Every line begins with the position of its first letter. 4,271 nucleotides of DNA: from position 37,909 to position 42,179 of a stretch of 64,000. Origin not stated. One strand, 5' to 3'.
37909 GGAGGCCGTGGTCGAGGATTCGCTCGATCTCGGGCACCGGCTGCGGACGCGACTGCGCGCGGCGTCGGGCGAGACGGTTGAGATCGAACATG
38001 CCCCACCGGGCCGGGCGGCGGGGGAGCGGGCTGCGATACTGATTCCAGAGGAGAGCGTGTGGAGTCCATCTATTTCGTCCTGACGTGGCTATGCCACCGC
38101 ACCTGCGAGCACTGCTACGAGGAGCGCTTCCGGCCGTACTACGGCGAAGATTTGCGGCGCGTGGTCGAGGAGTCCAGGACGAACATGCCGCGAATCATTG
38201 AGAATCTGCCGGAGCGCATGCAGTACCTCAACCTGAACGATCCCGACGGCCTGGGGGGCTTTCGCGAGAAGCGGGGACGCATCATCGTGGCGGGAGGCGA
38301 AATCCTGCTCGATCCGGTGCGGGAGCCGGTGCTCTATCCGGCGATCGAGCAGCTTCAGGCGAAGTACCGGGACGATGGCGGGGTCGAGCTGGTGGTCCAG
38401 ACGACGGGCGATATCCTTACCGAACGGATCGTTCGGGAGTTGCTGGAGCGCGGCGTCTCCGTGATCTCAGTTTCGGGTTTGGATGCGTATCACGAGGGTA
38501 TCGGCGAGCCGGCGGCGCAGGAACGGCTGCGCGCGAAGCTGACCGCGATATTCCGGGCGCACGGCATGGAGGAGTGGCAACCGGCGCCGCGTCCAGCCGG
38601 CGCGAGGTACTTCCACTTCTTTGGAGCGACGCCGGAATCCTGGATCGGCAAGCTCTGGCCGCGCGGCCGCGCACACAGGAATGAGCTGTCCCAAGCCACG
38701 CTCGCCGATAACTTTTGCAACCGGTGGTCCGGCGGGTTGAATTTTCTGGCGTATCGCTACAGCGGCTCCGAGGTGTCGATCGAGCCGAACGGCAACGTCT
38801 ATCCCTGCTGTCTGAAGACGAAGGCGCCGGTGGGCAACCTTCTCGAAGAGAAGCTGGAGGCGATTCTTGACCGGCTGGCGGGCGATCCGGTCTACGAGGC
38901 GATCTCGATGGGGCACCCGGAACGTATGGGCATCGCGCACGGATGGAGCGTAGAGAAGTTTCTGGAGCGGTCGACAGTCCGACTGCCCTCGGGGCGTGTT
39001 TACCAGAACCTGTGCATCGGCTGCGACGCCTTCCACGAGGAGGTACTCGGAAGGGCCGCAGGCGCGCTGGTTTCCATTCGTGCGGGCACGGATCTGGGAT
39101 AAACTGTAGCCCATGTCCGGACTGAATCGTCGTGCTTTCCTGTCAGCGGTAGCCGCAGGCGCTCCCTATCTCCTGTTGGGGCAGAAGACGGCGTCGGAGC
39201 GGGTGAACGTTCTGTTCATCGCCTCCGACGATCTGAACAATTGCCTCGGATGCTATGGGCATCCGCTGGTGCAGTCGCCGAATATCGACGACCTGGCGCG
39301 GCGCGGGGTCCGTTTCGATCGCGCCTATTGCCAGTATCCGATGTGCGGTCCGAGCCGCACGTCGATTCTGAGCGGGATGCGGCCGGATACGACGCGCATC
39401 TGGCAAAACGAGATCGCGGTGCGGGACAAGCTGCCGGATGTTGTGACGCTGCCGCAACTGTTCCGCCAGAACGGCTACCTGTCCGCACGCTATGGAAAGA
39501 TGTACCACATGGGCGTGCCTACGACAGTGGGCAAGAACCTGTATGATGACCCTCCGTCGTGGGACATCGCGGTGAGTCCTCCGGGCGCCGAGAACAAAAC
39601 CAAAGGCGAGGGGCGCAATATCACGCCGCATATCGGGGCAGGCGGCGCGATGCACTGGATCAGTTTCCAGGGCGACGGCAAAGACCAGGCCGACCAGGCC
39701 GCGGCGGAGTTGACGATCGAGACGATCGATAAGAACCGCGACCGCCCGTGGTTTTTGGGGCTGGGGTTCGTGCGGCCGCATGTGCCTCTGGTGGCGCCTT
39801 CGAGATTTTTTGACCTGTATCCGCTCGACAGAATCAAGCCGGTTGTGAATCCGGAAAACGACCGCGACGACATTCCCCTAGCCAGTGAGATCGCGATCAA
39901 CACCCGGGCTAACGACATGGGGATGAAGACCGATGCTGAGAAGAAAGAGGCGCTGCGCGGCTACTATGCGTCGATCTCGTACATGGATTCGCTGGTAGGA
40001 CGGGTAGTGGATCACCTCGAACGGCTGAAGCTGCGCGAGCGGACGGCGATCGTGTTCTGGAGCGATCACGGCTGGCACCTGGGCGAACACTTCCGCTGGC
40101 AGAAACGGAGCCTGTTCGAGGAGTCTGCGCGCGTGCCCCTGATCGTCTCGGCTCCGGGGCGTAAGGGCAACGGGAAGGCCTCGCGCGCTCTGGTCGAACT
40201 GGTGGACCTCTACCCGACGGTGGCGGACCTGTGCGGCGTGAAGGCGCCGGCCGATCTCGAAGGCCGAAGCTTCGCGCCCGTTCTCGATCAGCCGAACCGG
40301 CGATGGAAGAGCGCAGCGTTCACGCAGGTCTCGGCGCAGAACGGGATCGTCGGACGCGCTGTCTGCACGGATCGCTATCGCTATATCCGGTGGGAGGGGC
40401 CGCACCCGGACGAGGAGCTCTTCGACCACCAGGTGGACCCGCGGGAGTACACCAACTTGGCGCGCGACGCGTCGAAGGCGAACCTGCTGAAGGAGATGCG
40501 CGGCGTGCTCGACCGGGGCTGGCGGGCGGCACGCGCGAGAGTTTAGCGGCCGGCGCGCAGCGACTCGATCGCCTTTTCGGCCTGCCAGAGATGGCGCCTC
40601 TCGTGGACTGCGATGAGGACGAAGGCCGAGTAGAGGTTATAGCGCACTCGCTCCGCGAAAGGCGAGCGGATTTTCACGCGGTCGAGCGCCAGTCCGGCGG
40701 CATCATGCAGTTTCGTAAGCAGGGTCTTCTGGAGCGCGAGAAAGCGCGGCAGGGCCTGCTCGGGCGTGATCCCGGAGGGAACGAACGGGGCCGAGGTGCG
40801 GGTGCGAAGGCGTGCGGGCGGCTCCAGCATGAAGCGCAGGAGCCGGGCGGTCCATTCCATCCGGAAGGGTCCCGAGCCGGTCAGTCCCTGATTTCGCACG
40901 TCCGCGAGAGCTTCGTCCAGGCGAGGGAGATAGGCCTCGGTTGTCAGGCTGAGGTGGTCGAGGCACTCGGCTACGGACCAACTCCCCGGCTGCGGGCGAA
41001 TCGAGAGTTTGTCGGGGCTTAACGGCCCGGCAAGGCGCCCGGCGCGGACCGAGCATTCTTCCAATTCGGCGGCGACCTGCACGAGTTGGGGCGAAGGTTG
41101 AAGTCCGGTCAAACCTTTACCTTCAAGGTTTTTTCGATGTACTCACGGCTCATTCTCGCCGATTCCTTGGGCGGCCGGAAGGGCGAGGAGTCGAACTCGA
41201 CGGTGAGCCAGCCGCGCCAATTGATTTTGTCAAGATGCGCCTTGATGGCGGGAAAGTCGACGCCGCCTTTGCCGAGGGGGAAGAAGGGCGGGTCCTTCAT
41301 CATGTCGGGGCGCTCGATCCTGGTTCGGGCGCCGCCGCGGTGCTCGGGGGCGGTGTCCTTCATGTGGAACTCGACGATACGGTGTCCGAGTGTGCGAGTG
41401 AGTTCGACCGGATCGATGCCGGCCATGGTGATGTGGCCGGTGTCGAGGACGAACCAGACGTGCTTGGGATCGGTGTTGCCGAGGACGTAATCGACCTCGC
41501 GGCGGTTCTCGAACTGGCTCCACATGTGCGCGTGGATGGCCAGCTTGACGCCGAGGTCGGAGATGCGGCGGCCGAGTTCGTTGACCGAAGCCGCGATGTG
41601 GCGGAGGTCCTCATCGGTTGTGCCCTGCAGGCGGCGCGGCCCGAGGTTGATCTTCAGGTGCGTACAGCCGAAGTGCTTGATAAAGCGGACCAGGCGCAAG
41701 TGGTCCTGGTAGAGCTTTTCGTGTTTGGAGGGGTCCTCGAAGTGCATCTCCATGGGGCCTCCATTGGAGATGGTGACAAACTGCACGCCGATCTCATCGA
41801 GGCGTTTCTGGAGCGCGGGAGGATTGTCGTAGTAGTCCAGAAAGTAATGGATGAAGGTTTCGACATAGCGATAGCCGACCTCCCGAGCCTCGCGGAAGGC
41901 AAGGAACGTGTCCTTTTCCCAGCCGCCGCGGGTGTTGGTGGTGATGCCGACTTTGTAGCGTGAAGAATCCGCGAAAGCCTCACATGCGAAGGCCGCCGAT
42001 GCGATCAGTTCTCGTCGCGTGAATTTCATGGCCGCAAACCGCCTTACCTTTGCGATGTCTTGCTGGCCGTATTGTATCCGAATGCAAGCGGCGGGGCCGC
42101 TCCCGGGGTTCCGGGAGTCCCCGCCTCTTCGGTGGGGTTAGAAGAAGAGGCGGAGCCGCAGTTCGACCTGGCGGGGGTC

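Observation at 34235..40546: ABC importer genes run directly into a non-canonical radical SAM/SPASM-like enzyme and a Tat-sulfatase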

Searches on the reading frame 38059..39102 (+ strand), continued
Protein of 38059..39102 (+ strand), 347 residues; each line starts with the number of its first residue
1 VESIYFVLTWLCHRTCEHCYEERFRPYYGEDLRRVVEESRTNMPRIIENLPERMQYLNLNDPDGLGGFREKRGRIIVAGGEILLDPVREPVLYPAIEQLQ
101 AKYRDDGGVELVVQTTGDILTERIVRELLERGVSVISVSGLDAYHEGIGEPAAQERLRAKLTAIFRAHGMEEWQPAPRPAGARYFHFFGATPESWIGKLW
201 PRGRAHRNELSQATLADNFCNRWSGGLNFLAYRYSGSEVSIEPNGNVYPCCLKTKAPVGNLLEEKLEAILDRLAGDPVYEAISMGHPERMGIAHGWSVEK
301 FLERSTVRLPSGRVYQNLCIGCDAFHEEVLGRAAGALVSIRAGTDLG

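Call 49: search_protein_families(library=pfam, proteins=[L127:3304-4659:+, L107:6050-6682:+, L107:3565-4833:+, L107:12600-17023:+, L137:1705-6198:+, L117:6371-7585:+, L132:6820-7998:+, L168:7096-7995:-, L134:6751-7302:+, L146:746-2026:+], max_evalue=0.001)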
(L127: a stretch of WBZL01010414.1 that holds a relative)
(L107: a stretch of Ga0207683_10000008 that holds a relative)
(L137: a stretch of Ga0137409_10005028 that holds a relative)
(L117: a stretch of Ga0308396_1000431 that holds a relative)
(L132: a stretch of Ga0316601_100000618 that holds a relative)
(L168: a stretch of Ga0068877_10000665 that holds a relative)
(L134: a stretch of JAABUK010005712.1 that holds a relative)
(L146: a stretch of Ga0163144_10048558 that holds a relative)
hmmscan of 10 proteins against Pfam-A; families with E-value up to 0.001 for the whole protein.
L127:3304-4659:+ (451 aa): 2 families
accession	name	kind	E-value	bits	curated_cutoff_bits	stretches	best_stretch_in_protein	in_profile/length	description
PF07969.17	Amidohydro_3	-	9.8e-58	197.2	29.7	1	64-424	1-471/472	Amidohydrolase family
PF01979.26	Amidohydro_1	-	1.8e-13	50.9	25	1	73-422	2-343/345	Amidohydrolase family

L107:6050-6682:+ (211 aa): 0 families

L107:3565-4833:+ (422 aa): 2 families
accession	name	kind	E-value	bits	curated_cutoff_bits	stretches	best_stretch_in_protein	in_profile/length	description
PF12471.13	GTP_CH_N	-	3.7e-82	275.2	25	1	14-203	1-193/193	GTP cyclohydrolase N terminal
PF00925.25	GTP_cyclohydro2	-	5.3e-15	55.8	23.3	1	236-380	38-165/165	GTP cyclohydrolase II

L107:12600-17023:+ (1474 aa): 8 families
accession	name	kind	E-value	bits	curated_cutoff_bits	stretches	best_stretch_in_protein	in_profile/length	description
PF05088.18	Bac_GDH_CD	-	2.8e-267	887.5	22.8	1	784-1278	2-496/497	Bacterial NAD-glutamate dehydrogenase, catalytic domain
PF21074.2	GDH_C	-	1.9e-65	221.7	26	1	1324-1473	2-151/339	Glutamate dehydrogenase, C-terminal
PF21075.3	GDH_ACT1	-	1.7e-59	200.2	23.7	1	91-232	1-144/144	Glutamate dehydrogenase, ACT1 domain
PF21076.3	GDH_ACT2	-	3.5e-33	114.5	22.8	1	462-551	1-90/90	Glutamate dehydrogenase, ACT2 domain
PF21078.2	GDH_HM3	-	4.2e-28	97.7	24.6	1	702-767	1-66/66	Glutamate dehydrogenase, helical motif 3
PF21077.3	GDH_ACT3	-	7.2e-28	96.6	22.2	1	607-681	2-75/80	Glutamate dehydrogenase, ACT3 domain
PF21073.2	GDH_HM1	-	1.2e-25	89.6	21.2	1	399-458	1-60/60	Glutamate dehydrogenase, helical motif 1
PF21079.2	GDH_HM2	-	4.1e-14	52.7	21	1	557-601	1-45/45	Glutamate dehydrogenase, helical motif 2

L137:1705-6198:+ (1497 aa): 11 families
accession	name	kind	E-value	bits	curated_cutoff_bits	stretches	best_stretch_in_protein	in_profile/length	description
PF07691.17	PA14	-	1.9e-26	93.1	24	1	1358-1487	4-142/147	PA14 domain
PF09118.17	GO-like_E_set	-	4.7e-25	88.2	25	1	441-535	1-100/100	Galactose oxidase-like, Early set domain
PF00801.26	PKD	-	1.5e-15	57.4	23.5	1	642-713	8-79/80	PKD domain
PF05345.18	He_PIG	-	2.3e-13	50.8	24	1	547-628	2-95/96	Putative Ig domain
PF18911.6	PKD_4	-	3.1e-11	43.6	27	1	645-710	14-80/85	PKD domain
PF03150.19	CCP_MauG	-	9.6e-10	39.7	25.6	1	1097-1153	2-58/149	Di-haem cytochrome c peroxidase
PF07250.17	Glyoxal_oxid_N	-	2.6e-08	33.8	37.5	1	143-267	62-186/243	Glyoxal oxidase N-terminus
PF10528.15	GLEYA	-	1.9e-06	28.5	26.2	1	1399-1472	1-83/91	GLEYA domain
PF21419.2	RoxA-like_Cyt-c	-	1.7e-05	24.7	26.7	1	1295-1317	5-27/39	RoxA-like, cytochrome c-like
PF24684.1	Vgb_lyase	-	1.7e-05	24.3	50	1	739-866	23-150/290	Virginiamycin B lyase family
PF00034.26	Cytochrom_C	-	0.00011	23.8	21.3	0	1243-1341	2-88/90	Cytochrome c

L117:6371-7585:+ (404 aa): 2 families
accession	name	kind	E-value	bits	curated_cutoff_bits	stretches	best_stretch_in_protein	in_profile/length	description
PF07690.21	MFS_1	-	1.3e-34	120.2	33.4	1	25-361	1-346/347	Major Facilitator Superfamily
PF16491.10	Peptidase_M48_N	-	0.00014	22.2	27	1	182-280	47-135/179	CAAX prenyl protease N-terminal, five membrane helices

L132:6820-7998:+ (392 aa): 3 families
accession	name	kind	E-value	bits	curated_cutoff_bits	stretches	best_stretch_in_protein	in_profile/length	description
PF00702.32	Hydrolase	-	2e-08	35.3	26.4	1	157-341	2-190/191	haloacid dehalogenase-like hydrolase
PF13419.12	HAD_2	-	2.9e-05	24.7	23.8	1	293-348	123-178/178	Haloacid dehalogenase-like hydrolase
PF13242.12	Hydrolase_like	-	3.9e-05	23.9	22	1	305-350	4-50/75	HAD-hyrolase-like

L168:7096-7995:- (299 aa): 1 family
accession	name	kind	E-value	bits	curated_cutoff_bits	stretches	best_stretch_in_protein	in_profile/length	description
PF00535.33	Glycos_transf_2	-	1.1e-11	45.4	23.3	1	80-179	1-108/168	Glycosyl transferase family 2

L134:6751-7302:+ (183 aa): 0 families

L146:746-2026:+ (426 aa): 1 family
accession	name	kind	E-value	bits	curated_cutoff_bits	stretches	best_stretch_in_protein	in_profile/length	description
PF03401.19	TctC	-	2.1e-51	175.5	27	1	150-421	2-273/274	Tripartite tricarboxylate transporter family receptor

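Call 55: search_solved_structures(query=A1, max_evalue=1, show_alignments=2)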
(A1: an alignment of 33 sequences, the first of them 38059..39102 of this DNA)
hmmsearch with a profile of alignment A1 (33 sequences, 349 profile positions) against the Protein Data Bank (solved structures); distinct sequences matched with E-value up to 1: 2.
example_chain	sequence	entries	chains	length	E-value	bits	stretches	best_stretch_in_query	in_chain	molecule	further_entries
3bes_R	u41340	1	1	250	0.11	14.8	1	240-278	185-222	Interferon-gamma binding protein C4R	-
9e5c_6n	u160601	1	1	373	0.64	12.3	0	215-299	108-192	33 kDa inner dynein arm light chain, axonemal, putative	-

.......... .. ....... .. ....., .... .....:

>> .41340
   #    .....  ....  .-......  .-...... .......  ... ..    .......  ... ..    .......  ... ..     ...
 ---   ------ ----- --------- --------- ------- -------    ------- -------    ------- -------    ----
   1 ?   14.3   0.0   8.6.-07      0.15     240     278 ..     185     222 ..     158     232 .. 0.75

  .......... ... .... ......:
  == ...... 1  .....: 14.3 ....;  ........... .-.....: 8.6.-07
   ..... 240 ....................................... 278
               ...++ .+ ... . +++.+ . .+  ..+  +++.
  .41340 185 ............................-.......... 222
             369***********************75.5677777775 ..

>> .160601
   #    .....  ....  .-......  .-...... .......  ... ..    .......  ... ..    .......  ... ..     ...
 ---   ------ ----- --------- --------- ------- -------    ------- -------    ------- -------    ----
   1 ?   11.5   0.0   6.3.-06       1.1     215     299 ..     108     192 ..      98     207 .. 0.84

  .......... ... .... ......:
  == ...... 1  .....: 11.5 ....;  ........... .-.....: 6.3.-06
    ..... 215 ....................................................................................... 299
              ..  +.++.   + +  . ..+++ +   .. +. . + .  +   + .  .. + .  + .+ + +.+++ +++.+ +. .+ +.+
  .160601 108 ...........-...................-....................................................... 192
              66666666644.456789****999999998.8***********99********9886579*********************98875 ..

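Call 59: find_homologous_proteins(query=P0121, max_evalue=1e-20)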
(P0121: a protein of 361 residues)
Query P0121 (361 aa): 1930 proteins with E <= 1e-20 among 8000 candidates; the best 120 are listed.
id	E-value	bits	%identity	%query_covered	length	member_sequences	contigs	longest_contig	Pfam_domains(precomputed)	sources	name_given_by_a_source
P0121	3.2e-249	844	100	100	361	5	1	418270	PF04055.28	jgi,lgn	-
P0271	9.3e-209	711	81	96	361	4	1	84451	PF13186.12,PF04055.28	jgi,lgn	-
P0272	1.2e-206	704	81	96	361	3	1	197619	PF04055.28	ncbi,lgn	-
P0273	4.6e-197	672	76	100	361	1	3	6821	PF13186.12,PF04055.28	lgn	-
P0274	8.4e-171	586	66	100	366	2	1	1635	PF13186.12,PF04055.28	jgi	-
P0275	3.1e-164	564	67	94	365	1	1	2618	PF13186.12,PF04055.28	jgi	jgi:hypothetical protein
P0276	4.9e-162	557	65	96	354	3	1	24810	PF13186.12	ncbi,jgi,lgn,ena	jgi:hypothetical protein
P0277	1.5e-161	556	67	94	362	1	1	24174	PF13186.12,PF04055.28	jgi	jgi:hypothetical protein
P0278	1.1e-160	553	63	100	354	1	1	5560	PF13186.12,PF04055.28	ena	-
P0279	8.4e-160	550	65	94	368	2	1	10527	PF13186.12,PF04055.28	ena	-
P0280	1.3e-159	549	66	94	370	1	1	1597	PF04055.28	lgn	-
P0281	3.9e-159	548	65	96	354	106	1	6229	PF13186.12,PF04055.28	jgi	jgi:hypothetical protein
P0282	4.1e-159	548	65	94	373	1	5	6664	PF13186.12,PF04055.28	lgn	-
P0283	4.4e-159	547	65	96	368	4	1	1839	PF04055.28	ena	-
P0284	5.6e-159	547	66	95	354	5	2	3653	PF13186.12,PF04055.28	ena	-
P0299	1.2e-157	543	63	94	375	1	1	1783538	PF13186.12,PF04055.28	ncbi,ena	-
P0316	6.2e-157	540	64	94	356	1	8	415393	PF13186.12,PF04055.28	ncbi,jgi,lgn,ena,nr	ncbi:MAG TPA: radical SAM/SPASM domain-containing protein [Stellaceae bacterium]|nr:radical SAM/SPAS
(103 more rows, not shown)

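Call 60: find_encoding_contigs(protein=P0316, flank=9000, max_places=1)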
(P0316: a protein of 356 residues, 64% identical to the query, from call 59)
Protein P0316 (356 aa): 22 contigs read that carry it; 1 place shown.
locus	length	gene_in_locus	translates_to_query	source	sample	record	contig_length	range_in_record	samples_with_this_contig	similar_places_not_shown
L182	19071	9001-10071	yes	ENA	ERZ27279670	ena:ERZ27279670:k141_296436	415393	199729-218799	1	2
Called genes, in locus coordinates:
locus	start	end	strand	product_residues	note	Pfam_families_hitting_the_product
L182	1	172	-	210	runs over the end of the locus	PF00072:Response_reg, PF00486:Trans_reg_C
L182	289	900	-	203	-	PF00072:Response_reg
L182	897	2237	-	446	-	PF13581:HATPase_c_2 (weak), PF02518:HATPase_c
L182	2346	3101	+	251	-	PF00005:ABC_tran, PF13304:AAA_21 (faint)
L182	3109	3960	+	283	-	PF01061:ABC2_membrane, PF12698:ABC2_membrane_3 (weak)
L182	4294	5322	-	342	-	PF02277:DBI_PRT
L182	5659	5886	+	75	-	-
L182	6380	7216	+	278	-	PF06629:MipA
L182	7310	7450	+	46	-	PF08085:Entericidin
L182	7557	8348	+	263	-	PF02654:CobS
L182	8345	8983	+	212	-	PF00300:His_Phos_1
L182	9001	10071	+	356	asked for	PF04055:Radical_SAM (weak), PF13186:SPASM (weak)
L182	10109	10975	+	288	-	PF01794:Ferric_reduct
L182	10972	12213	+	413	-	PF13416:SBP_bac_8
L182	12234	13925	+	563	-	PF00528:BPD_transp_1 (weak)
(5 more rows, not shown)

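Call 61: find_encoding_contigs(protein=P0299, flank=9000, max_places=1)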
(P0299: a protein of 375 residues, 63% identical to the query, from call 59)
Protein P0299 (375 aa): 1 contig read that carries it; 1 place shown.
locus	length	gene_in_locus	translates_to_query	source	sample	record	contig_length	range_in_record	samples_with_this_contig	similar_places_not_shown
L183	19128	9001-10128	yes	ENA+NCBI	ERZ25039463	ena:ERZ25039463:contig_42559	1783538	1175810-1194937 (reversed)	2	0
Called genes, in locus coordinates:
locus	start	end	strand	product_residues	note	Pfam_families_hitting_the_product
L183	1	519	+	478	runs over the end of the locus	PF01134:GIDA, PF07992:Pyr_redox_2, PF13738:Pyr_redox_3 (faint), PF00070:Pyr_redox, PF02852:Pyr_redox_dim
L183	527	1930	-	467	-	PF01425:Amidase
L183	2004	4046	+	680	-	PF00724:Oxidored_FMN, PF00890:FAD_binding_2 (weak), PF01266:DAO (weak), PF03486:HI0933_like (weak), PF07992:Pyr_redox_2, PF12831:FAD_oxidored (weak), PF13450:NAD_binding_8, PF13738:Pyr_redox_3 (faint)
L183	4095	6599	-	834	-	PF18885:DUF5648 (faint), PF02012:BNR (faint), PF13088:BNR_2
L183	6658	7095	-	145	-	PF07022:Phage_CI_repr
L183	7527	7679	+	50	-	-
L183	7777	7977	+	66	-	-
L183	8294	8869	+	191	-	PF01844:HNH, PF13395:HNH_4 (weak), PF14279:HNH_5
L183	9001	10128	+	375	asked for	PF04055:Radical_SAM (weak), PF13186:SPASM (faint)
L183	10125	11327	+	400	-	PF01547:SBP_bac_1 (weak), PF13416:SBP_bac_8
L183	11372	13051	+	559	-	PF00528:BPD_transp_1 (weak)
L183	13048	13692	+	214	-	PF00005:ABC_tran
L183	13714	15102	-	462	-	PF08521:2CSK_N, PF26769:HAMP_PhoQ, PF00512:HisKA, PF02518:HATPase_c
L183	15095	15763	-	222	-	PF00072:Response_reg, PF00486:Trans_reg_C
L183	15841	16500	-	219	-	PF01569:PAP2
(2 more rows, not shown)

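Call 62: find_encoding_contigs(protein=P0121, flank=9000, max_places=1)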
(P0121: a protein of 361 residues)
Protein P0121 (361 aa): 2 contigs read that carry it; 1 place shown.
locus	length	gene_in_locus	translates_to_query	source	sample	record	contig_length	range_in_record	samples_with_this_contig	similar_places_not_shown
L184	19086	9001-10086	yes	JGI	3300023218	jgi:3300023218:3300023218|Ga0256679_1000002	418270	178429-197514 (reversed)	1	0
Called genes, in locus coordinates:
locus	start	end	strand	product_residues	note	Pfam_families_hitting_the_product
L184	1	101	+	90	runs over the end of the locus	PF04341:DUF485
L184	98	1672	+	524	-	PF00474:SSF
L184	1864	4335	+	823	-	-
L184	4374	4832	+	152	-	PF03061:4HBT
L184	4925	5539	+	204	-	PF04542:Sigma70_r2, PF08281:Sigma70_r4_2, PF04545:Sigma70_r4 (weak)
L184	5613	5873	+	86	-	PF13490:zf-HC2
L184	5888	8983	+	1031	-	PF13620:CarboxypepD_reg (weak), PF07715:Plug, PF00593:TonB_dep_Rec_b-barrel, PF25183:OMP_b-brl_4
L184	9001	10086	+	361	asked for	PF04055:Radical_SAM (weak)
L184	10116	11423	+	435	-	PF13416:SBP_bac_8, PF01547:SBP_bac_1 (weak)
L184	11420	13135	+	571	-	-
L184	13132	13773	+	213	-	PF00005:ABC_tran, PF13304:AAA_21 (weak)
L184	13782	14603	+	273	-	PF01925:TauE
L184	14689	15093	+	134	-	PF09945:DUF2177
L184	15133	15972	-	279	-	-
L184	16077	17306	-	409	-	-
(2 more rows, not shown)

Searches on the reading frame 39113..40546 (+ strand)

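Call 3: search_protein_families(library=pfam, proteins=[window:39113-40546:+], max_evalue=0.01)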
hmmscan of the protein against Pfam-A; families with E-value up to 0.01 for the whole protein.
window:39113-40546:+ (477 aa): 3 families
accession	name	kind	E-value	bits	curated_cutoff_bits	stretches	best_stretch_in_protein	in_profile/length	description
PF00884.28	Sulfatase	-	4.4e-48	164.6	25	1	32-376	2-301/301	Sulfatase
PF16347.10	SGSH_C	-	1.9e-23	83.8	29.3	1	324-466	1-148/154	N-sulphoglucosamine sulphohydrolase, C-terminal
PF01663.27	Phosphodiest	-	1.2e-07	32.1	23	1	286-321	186-221/342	Type I phosphodiesterase / nucleotide pyrophosphatase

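Call 4: search_protein_families(library=ncbifam, proteins=[window:39113-40546:+], max_evalue=0.01)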
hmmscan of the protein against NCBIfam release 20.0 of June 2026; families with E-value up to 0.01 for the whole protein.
window:39113-40546:+ (477 aa): 10 families
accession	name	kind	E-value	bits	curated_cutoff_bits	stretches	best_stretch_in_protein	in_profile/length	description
NF010322.0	PRK13759.1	equivalog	1.1e-67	228.6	481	2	205-466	193-453/486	arylsulfatase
TIGR03417.1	chol_sulfatase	equivalog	2e-64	218.3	433.45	1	30-471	2-441/500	choline-sulfatase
NF045661.1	HdlasePehA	equivalog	6.7e-47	160.2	900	2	199-462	188-477/506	phosphoric/sulfuric ester hydrolase PehA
NF052527.1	Mn_arylsulf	exception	3.9e-41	141.4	850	2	208-464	195-446/479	manganese-dependent arylsulfatase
NF053595.1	LptchSynLtaSGpos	equivalog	4.5e-05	22.2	970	1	266-378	412-530/626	lipoteichoic acid synthase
NF007160.0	PRK09598.1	equivalog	0.00016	20.2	561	1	275-326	397-446/523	phosphoethanolamine--lipid A transferase EptA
NF008593.0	PRK11560.1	equivalog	0.0002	19.8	493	1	269-346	419-495/563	kdo(2)-lipid A phosphoethanolamine 7''-transferase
NF008619.0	PRK11598.1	equivalog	0.00055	18.6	660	1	274-326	411-463/546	phosphoethanolamine transferase EptA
NF028537.1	P_eth_NH2_trans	domain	0.00057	18.5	500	1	277-326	406-455/527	phosphoethanolamine--lipid A transferase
NF051873.1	AlkPhosPhoY32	equivalog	0.0044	15.6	1000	0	339-386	492-537/539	alkaline phosphatase PhoY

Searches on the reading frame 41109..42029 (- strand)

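Call 35: search_protein_families(library=ncbifam, proteins=[window:41109-42029:-], max_evalue=0.0001)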
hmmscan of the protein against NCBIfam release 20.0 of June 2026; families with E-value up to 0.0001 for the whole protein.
window:41109-42029:- (306 aa): 1 family
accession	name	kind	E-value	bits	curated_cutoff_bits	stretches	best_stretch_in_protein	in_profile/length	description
TIGR04379.1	myo_inos_iolE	equivalog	7e-31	107.8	290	1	45-301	29-289/290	myo-inosose-2 dehydratase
